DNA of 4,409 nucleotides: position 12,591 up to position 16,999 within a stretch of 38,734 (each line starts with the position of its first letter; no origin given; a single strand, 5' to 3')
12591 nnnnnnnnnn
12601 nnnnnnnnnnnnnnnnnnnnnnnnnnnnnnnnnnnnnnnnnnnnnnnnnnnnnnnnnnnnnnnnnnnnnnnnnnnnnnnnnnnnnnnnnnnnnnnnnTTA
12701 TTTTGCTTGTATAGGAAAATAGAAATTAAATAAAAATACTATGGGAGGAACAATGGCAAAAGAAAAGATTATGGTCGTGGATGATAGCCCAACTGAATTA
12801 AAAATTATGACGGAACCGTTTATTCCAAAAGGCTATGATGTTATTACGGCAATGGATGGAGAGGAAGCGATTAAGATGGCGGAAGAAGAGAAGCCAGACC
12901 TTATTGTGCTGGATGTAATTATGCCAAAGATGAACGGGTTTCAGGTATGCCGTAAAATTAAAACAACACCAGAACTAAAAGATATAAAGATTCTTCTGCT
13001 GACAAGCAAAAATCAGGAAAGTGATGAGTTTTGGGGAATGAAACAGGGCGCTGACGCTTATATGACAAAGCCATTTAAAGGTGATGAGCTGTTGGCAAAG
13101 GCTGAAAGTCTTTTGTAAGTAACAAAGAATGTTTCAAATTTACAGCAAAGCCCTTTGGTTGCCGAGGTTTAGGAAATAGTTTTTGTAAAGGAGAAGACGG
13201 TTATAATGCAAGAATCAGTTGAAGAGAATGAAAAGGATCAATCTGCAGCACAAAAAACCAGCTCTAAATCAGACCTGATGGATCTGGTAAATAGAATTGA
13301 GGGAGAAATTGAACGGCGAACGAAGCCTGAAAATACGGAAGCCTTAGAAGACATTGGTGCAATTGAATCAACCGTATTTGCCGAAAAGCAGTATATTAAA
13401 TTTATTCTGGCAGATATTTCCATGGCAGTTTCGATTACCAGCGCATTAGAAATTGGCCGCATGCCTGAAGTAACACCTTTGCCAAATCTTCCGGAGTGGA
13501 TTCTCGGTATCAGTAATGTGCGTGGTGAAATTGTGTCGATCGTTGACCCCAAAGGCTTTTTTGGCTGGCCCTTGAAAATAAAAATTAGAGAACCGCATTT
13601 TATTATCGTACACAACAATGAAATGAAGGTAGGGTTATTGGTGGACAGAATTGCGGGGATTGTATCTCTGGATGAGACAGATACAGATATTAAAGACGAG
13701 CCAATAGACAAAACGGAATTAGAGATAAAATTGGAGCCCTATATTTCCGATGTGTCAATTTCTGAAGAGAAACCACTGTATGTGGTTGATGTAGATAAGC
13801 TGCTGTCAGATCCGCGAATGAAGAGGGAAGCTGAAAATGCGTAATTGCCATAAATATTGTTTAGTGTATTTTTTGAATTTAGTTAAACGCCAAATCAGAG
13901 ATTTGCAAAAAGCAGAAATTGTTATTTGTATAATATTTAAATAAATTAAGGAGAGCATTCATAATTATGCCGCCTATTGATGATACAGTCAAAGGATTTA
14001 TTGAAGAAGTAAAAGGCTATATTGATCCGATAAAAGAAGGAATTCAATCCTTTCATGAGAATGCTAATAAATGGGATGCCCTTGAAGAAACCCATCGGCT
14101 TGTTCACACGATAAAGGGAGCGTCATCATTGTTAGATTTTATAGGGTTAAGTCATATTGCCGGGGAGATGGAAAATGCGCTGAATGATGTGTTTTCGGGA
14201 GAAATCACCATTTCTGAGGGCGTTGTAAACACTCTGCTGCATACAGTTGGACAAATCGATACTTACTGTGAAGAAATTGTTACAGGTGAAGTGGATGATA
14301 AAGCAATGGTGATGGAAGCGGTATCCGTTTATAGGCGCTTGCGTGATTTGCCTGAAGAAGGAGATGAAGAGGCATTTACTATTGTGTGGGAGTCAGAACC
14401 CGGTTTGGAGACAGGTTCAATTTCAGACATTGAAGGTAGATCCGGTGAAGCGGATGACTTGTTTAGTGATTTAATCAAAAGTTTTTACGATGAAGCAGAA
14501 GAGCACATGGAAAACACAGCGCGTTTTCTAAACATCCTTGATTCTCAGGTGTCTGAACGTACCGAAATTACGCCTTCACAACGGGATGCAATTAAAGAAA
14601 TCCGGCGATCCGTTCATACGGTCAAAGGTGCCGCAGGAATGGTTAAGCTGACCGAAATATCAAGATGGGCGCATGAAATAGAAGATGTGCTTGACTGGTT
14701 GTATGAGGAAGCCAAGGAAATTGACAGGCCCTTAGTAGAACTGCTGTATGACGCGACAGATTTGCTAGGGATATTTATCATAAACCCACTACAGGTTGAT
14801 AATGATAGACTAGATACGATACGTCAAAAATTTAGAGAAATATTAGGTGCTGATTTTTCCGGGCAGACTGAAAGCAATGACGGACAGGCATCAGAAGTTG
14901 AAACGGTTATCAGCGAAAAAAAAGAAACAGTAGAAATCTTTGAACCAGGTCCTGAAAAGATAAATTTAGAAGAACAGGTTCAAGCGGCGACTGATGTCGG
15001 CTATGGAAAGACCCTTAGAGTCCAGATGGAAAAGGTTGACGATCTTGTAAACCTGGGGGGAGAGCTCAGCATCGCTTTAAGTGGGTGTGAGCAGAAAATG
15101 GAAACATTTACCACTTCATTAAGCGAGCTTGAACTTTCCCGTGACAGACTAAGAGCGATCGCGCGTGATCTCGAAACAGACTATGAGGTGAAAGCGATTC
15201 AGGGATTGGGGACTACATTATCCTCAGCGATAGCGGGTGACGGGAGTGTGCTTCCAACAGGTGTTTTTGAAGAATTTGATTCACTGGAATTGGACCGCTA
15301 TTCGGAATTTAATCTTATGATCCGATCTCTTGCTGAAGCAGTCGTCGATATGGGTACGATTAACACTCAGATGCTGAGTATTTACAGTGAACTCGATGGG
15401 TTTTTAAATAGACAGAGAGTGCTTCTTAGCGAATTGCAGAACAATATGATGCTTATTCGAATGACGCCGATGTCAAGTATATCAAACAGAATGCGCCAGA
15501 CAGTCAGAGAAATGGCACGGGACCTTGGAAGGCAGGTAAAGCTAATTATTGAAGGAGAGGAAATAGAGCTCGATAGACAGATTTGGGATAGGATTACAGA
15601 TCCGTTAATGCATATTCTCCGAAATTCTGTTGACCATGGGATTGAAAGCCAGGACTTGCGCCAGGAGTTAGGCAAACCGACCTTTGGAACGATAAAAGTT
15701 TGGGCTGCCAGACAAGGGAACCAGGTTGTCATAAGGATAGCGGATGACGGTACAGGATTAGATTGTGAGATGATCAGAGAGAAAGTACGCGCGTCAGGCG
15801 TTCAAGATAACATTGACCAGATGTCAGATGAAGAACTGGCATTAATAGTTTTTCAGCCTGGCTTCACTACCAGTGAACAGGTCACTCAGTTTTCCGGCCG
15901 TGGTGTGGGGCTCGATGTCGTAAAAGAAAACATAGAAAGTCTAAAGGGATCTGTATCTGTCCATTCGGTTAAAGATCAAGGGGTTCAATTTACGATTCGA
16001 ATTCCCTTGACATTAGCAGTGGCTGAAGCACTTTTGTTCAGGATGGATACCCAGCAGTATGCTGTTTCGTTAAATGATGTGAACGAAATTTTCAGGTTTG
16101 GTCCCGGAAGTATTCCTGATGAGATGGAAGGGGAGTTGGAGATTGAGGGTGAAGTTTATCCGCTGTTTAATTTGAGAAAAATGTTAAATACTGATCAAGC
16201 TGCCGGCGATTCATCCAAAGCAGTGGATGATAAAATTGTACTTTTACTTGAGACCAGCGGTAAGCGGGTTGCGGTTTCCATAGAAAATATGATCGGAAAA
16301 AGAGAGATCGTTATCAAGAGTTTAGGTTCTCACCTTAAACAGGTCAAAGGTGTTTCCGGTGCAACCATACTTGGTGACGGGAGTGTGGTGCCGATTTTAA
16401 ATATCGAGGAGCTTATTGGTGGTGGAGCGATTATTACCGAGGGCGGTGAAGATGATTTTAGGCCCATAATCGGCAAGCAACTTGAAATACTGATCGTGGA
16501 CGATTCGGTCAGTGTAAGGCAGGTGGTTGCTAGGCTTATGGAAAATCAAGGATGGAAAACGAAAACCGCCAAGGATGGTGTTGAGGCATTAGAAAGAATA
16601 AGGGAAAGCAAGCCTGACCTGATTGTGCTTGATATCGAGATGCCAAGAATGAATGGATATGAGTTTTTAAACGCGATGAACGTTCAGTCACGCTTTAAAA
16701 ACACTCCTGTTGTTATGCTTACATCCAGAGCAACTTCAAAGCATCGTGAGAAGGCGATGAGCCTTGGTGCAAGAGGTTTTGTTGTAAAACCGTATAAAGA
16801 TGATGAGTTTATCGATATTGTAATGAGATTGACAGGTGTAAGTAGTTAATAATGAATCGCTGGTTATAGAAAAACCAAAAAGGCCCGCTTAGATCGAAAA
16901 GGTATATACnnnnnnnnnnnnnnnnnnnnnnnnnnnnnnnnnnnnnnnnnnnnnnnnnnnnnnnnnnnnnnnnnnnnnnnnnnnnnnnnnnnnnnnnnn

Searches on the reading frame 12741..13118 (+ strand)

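Call 7: search_protein_families(library=pfam, proteins=[window:12741-13118:+], max_evalue=0.001)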
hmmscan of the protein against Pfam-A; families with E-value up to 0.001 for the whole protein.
window:12741-13118:+ (125 aa): 1 family
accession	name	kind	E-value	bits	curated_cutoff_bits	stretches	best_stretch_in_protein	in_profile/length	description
PF00072.30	Response_reg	-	1.4e-27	96.5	30.2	1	10-121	1-110/111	Response regulator receiver domain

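Call 42: search_protein_families(library=ncbifam, proteins=[window:12741-13118:+], max_evalue=0.00001)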
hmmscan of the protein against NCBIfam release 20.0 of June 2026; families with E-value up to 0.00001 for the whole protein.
window:12741-13118:+ (125 aa): 89 families (the best 25 are shown)
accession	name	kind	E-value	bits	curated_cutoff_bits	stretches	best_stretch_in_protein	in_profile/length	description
NF007135.0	PRK09581.1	equivalog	2.7e-34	118.8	474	1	9-124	4-119/457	PleD family two-component system response regulator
NF045944.1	ResRegRpaBCyano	equivalog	2.3e-30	105.7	330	1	11-125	1-112/229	response regulator transcription factor RpaB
TIGR02154.1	PhoB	equivalog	5.1e-30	104.5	296.2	1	7-124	2-119/226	phosphate regulon transcriptional regulator PhoB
NF040534.1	resp_reg_YycF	equivalog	8.9e-28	97.1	340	1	9-122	2-112/231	response regulator YycF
NF053854.1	RespRegPhoBBctds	equivalog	2e-25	89.5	270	1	10-125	1-115/225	two-component system response regulator PhoB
NF040689.1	MtrAB_MtrA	equivalog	5.5e-25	88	300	1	10-122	1-110/219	MtrAB system response regulator MtrA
NF007005.1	PRK09468.1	equivalog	3.7e-24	85.5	331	1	7-124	3-118/237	osmolarity response regulator transcription factor OmpR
NF033120.0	vanR_FM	exception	1.4e-23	83.8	460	1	8-122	4-115/231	vancomycin resistance response regulator transcription factor, VanR-F/VanR-M family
NF033117.2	vanR_ACDEGLN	exception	1.3e-22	80.5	350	1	10-122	1-110/226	VanR-ABDEGLN family response regulator transcription factor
NF008296.0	PRK11083.1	equivalog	2.2e-22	79.6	273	1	5-124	1-117/228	two-component system response regulator CreB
NF051850.1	RespRegRprY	equivalog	4.4e-22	78.6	370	1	7-125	4-120/234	response regulator transcription factor RprY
NF045717.1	DVU0259_DivK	exception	1.6e-21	76.6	160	1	7-121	2-112/117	DVU0259 family response regulator domain-containing protein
NF007982.1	PRK10710.1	equivalog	9e-21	74.5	380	1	4-125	4-122/235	envelope stress response regulator BaeR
NF041733.1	resp_reg_CseB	equivalog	2.2e-20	73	350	1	10-125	3-115/228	two-component system response regulator CseB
TIGR01387.1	cztR_silR_copR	subfamily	3.8e-20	72.5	279.2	1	10-124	1-113/218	heavy metal response regulator transcription factor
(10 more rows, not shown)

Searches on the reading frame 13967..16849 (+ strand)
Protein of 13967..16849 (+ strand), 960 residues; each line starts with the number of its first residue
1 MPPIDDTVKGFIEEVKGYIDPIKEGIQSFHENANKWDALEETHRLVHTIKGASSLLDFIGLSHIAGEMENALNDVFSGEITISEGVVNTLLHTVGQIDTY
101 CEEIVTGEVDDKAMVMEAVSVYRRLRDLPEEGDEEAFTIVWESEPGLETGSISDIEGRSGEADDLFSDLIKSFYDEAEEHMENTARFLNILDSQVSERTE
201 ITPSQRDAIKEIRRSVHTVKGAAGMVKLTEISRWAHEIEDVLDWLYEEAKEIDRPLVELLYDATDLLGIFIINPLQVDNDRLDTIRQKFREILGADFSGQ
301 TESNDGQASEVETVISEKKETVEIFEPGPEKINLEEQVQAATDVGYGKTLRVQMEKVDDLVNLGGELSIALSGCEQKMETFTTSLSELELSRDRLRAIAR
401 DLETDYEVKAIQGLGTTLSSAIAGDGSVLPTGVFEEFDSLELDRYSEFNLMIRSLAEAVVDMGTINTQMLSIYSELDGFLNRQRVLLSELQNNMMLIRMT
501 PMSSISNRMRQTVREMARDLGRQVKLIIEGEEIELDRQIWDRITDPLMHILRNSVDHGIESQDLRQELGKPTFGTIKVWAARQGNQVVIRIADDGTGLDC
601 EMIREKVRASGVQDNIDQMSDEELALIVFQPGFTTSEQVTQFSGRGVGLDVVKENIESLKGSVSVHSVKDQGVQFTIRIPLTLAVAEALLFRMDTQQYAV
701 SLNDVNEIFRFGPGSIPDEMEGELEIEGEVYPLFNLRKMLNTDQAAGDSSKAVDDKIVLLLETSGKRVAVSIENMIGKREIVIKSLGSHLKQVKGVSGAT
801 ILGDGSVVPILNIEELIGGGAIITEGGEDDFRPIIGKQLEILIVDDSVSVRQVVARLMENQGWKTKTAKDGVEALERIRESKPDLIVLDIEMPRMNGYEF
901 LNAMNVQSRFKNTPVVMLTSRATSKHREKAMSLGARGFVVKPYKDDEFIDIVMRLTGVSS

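Call 7: search_protein_families(library=pfam, proteins=[window:13967-16849:+], max_evalue=0.001)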
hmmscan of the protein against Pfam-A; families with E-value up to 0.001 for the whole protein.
window:13967-16849:+ (960 aa): 6 families
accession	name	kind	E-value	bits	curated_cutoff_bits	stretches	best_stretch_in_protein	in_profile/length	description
PF00072.30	Response_reg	-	1.7e-29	102.6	30.2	1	841-952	1-110/111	Response regulator receiver domain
PF01627.28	Hpt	-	1.4e-24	86.6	24.6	2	168-262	1-76/84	Hpt domain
PF01584.24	CheW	-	5.6e-23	81.5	23.5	1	688-817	2-134/138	CheW-like domain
PF02518.31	HATPase_c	-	8.7e-17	62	26.4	1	545-682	4-110/111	Histidine kinase-, DNA gyrase B-, and HSP90-like ATPase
PF02895.20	H-kinase_dim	-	6.5e-06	26.9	23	1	348-402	2-61/68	Signal transducing histidine kinase, homodimeric domain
PF23198.2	PDE8A_N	-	0.00058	20.2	29.6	0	845-938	19-111/147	PDE8A-like, N-terminal domain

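Call 42: search_protein_families(library=ncbifam, proteins=[window:13967-16849:+], max_evalue=0.00001)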
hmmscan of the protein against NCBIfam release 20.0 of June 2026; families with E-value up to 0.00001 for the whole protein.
window:13967-16849:+ (960 aa): 101 families (the best 25 are shown)
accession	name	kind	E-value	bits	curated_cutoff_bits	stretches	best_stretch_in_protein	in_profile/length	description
NF041336.1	CheA_Halo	equivalog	1.5e-109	367.5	950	3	480-815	334-665/666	chemotaxis protein CheA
NF007835.0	PRK10547.1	equivalog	6.1e-92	309.3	793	1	488-816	331-656/670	chemotaxis protein CheA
NF011874.0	PRK15347.1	equivalog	9e-24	83.6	852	1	836-943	688-797/921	two component system sensor kinase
NF008099.0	PRK10841.1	equivalog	9.8e-24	83.2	920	1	837-945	823-929/949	two-component system sensor histidine kinase RcsC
NF008318.0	PRK11107.1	equivalog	3e-22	78.6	890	1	837-954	666-783/920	two-component sensor histidine kinase BarA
TIGR02154.1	PhoB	equivalog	1.1e-21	77.2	296.2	1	839-950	3-114/226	phosphate regulon transcriptional regulator PhoB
NF008302.0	PRK11091.1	equivalog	1.1e-21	76.7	838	1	837-955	524-642/779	aerobic respiration two-component sensor histidine kinase ArcB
NF045944.1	ResRegRpaBCyano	equivalog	3.9e-21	75.5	330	1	842-948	1-104/229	response regulator transcription factor RpaB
NF008469.0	PRK11361.1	equivalog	4.7e-21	75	714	1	840-955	6-119/461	acetoacetate metabolism transcriptional regulator AtoC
NF001965.0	PRK00742.1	subfamily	1.1e-20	74.2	293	1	838-945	3-111/357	chemotaxis-specific protein-glutamate methyltransferase CheB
NF007969.0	PRK10693.1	equivalog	2.6e-20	72.7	329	1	833-945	4-112/337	two-component system response regulator RssB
NF045717.1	DVU0259_DivK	exception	2.8e-20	72.6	160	1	840-954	4-114/117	DVU0259 family response regulator domain-containing protein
NF041947.1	LuxQ_Vibrio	equivalog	5.4e-20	70.9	1200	2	831-950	715-833/843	quorum-sensing autoinducer 2 sensor kinase/phosphatase LuxQ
NF040689.1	MtrAB_MtrA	equivalog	2.5e-19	69.5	300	1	841-950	1-107/219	MtrAB system response regulator MtrA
NF007135.0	PRK09581.1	equivalog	4.7e-19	68.5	474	1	840-953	4-117/457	PleD family two-component system response regulator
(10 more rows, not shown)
